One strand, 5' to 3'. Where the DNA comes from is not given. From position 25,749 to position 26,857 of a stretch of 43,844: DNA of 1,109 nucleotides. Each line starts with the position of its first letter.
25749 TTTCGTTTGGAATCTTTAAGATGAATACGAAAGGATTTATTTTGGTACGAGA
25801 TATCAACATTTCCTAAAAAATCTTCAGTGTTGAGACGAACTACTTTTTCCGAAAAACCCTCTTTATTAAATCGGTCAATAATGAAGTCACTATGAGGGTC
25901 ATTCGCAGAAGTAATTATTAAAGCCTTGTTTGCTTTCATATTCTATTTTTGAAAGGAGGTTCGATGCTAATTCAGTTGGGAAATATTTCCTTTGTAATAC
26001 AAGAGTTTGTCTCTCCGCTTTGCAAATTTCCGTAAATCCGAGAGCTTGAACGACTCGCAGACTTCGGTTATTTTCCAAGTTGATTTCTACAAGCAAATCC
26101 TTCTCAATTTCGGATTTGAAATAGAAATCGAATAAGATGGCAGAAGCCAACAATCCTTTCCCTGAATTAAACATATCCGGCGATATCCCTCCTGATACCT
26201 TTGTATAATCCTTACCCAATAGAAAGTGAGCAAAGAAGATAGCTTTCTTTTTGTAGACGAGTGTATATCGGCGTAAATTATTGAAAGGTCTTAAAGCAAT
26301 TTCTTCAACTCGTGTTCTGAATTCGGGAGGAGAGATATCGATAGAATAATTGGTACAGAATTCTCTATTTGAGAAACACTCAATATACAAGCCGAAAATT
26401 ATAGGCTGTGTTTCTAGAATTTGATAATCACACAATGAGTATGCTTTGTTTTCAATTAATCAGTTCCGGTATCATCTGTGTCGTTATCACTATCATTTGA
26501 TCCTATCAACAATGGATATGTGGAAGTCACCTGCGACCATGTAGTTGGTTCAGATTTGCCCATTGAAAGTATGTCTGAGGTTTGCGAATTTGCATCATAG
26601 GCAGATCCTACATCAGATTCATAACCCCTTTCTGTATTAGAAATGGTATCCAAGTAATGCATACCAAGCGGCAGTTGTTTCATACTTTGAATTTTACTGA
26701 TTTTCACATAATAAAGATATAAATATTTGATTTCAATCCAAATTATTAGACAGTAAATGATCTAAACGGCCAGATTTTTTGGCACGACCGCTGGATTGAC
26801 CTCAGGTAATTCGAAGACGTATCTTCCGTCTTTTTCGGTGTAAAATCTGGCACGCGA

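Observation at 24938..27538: Microviridin-like ATP-grasp RiPP cluster with an unusual ChaN/TIKI-family partner, carried as AT-rich cargo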

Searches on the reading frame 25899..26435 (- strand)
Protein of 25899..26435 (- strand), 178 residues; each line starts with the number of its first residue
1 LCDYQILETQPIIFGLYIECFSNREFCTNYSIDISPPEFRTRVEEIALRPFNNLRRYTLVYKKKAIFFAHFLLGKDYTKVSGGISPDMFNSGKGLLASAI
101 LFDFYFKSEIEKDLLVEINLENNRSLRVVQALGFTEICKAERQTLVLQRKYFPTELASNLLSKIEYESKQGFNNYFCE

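Call 3: search_protein_families(library=pfam, proteins=[window:25899-26435:-], max_evalue=0.1)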
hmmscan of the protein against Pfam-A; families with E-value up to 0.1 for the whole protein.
window:25899-26435:- (178 aa): 2 families
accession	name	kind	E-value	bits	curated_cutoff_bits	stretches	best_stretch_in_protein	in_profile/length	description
PF13302.13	Acetyltransf_3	-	0.066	14.3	25.4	1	84-135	87-138/138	Acetyltransferase (GNAT) domain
PF08445.16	FR47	-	0.083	13.3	22.1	0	111-141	54-84/86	FR47-like protein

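Call 4: search_protein_families(library=ncbifam, proteins=[window:25899-26435:-], max_evalue=0.1)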
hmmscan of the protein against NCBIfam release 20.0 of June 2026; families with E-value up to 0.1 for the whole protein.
window:25899-26435:- (178 aa): 1 family
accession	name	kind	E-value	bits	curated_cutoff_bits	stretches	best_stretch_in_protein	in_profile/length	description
NF007430.0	PRK09975.1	equivalog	0.089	11.9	274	0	109-174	72-137/220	acrEF/envCD operon transcriptional regulator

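Call 34: search_solved_structures(query=window:25899-26435:-, max_evalue=10)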
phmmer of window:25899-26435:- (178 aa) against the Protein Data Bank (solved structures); distinct sequences matched with E-value up to 10: 1.
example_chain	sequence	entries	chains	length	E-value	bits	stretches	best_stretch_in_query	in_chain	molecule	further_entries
3igr_A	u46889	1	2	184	0.77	12.8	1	83-142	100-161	Ribosomal-protein-S5-alanine N-acetyltransferase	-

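Call 46: find_homologous_proteins(query=window:25899-26435:-)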
Query window:25899-26435:- (178 aa): 1 proteins with E <= 0.001 among 41 candidates.
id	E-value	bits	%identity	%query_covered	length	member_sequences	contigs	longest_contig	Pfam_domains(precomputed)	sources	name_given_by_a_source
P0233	9.4e-114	395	100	100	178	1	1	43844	-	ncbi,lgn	-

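Call 48: search_protein_families(library=pfam, alignment_id=A3, max_evalue=0.01)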
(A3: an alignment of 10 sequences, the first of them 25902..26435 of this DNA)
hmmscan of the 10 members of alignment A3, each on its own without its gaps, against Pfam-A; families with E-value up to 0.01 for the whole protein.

A. member 1, window:25902-26435:- (178 aa): 0 families

B. families by the number of members that match (of 10 scanned): 5 families
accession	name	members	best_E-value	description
PF13302.13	Acetyltransf_3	9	8.4e-13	Acetyltransferase (GNAT) domain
PF00583.31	Acetyltransf_1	4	3e-07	Acetyltransferase (GNAT) family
PF13420.13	Acetyltransf_4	3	0.00049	Acetyltransferase (GNAT) domain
PF08445.16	FR47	1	1.8e-06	FR47-like protein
PF13508.13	Acetyltransf_7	1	0.00025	Acetyltransferase (GNAT) domain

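Call 49: search_solved_structures(query=A3, max_evalue=0.1)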
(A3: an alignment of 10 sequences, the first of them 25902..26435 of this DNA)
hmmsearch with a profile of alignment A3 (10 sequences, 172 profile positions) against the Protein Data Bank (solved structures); distinct sequences matched with E-value up to 0.1: 66 (the best 60 are shown).
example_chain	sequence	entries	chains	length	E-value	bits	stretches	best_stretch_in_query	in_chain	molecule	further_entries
6vfn_A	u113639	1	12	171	1.3e-10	44.7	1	53-152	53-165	Spermidine N1-acetyltransferase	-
6vfm_A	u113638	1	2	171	2.5e-10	43.8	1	53-152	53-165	Spermidine N1-acetyltransferase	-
8fv0_C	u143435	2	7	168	3.8e-10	43.2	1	55-155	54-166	Diamine N-acetyltransferase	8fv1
5ix3_A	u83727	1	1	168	5.4e-10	42.7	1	55-155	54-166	Diamine N-acetyltransferase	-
3fbu_A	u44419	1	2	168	1.9e-09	40.9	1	82-144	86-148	Acetyltransferase, GNAT family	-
3wr7_A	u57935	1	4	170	1.9e-09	40.9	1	54-147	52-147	Spermidine N1-acetyltransferase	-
6cy6_A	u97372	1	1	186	2.3e-09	40.7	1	54-147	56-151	Spermidine N(1)-acetyltransferase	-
4r9m_A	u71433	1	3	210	3e-09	40.3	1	54-147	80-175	Spermidine N(1)-acetyltransferase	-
6d72_A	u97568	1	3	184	7e-09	39.1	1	55-147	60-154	Spermidine N1-acetyltransferase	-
5wif_A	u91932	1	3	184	7e-09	39.1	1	55-147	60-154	Spermidine N1-acetyltransferase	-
2ge3_A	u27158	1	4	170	5.2e-08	36.2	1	48-146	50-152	probable acetyltransferase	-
4qc6_A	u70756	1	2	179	7.9e-07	32.4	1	5-147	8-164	Bifunctional AAC/APH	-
7kx2_A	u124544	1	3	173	1.9e-06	31.1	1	55-155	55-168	Spermidine N(1)-acetyltransferase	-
7kwx_A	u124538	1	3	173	3.4e-06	30.3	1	55-154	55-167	Spermidine N(1)-acetyltransferase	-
6dau_A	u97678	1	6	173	3.6e-06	30.2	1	54-154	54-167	Spermidine N1-acetyltransferase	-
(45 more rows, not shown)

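Call 99: search_protein_families(library=padloc, proteins=[window:25902-26435:-], max_evalue=0.001)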
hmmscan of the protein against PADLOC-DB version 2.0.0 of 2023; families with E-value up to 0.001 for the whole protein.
window:25902-26435:- (178 aa): 0 families

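Call 101: predict_structure(protein=window:25902-26435:-)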
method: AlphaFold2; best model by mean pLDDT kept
length: 178 residues; sequences in the alignment: 1
mean_pLDDT: 33.9   pTM: 0.24
mean pLDDT of the five models: 33.9, 33.6, 30.7, 28.5, 24.2
residues with pLDDT >= 90: 0; 70-90: 0; 50-70: 0; < 50: 178
segments of 3 or more residues with pLDDT < 50: 1-178
pLDDT, mean of each block of 10 residues (from residue 1): 28 43 43 41 37 30 37 32 33 37 37 27 26 30 29 35 36 27
secondary structure, 60 per line:
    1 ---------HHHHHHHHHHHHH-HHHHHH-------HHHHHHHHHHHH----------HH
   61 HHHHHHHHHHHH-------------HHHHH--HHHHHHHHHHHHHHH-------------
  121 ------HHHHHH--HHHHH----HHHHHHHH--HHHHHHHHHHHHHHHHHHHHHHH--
elements in order: H10-22 H24-29 H37-48 H59-72 H86-90 H93-107 H127-132 H135-139 H144-151 H154-176

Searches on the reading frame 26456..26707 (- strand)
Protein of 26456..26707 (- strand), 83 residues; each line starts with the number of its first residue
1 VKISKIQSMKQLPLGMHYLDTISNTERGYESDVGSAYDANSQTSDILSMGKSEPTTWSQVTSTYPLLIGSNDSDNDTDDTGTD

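Call 3: search_protein_families(library=pfam, proteins=[window:26456-26707:-], max_evalue=0.1)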
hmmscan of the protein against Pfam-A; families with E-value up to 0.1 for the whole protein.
window:26456-26707:- (83 aa): 0 families

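Call 4: search_protein_families(library=ncbifam, proteins=[window:26456-26707:-], max_evalue=0.1)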
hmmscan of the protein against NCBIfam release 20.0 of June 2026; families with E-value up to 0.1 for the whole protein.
window:26456-26707:- (83 aa): 0 families

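Call 57: search_protein_families(library=pfam, proteins=[window:26459-26683:-], max_evalue=1)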
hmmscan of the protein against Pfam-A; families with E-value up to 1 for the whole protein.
seq(75 aa): 1 family
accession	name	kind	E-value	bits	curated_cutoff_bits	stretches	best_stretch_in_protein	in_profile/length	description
PF04206.17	MtrE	-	0.33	10.7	26.6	1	11-36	10-35/271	Tetrahydromethanopterin S-methyltransferase, subunit E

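Call 58: search_protein_families(library=ncbifam, proteins=[window:26459-26683:-], max_evalue=10)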
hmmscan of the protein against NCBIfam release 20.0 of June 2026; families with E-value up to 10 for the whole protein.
seq(75 aa): 0 families

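Call 86: search_protein_representatives(protein=window:26459-26683:-)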
Query: 75 residues. Proteins with E-value up to 0.001 (for the whole library): 12; up to 1e-10: 2; up to 1e-30: 1. The best 12 are listed.
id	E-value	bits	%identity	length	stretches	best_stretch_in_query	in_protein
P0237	4.7e-42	156.9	100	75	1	1-75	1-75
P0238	1.1e-14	70.3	29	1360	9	25-64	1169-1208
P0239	9.1e-10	54.7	31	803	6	5-61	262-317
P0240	8.1e-07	45.4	49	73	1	1-75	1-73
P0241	2.4e-06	43.9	44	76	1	3-75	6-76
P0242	3.1e-05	40.4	46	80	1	3-75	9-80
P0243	6.2e-05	39.4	47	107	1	3-75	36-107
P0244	9.4e-05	38.9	43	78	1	3-75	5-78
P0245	1.0e-04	38.7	46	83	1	4-75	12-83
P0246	1.9e-04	37.9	49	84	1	4-75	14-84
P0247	3.1e-04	37.2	49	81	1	16-75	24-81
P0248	7.6e-04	36.0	53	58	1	18-75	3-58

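Call 99: search_protein_families(library=padloc, proteins=[window:26459-26683:-], max_evalue=0.001)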
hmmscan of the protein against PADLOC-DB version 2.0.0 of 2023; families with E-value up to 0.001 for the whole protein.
window:26459-26683:- (75 aa): 0 families
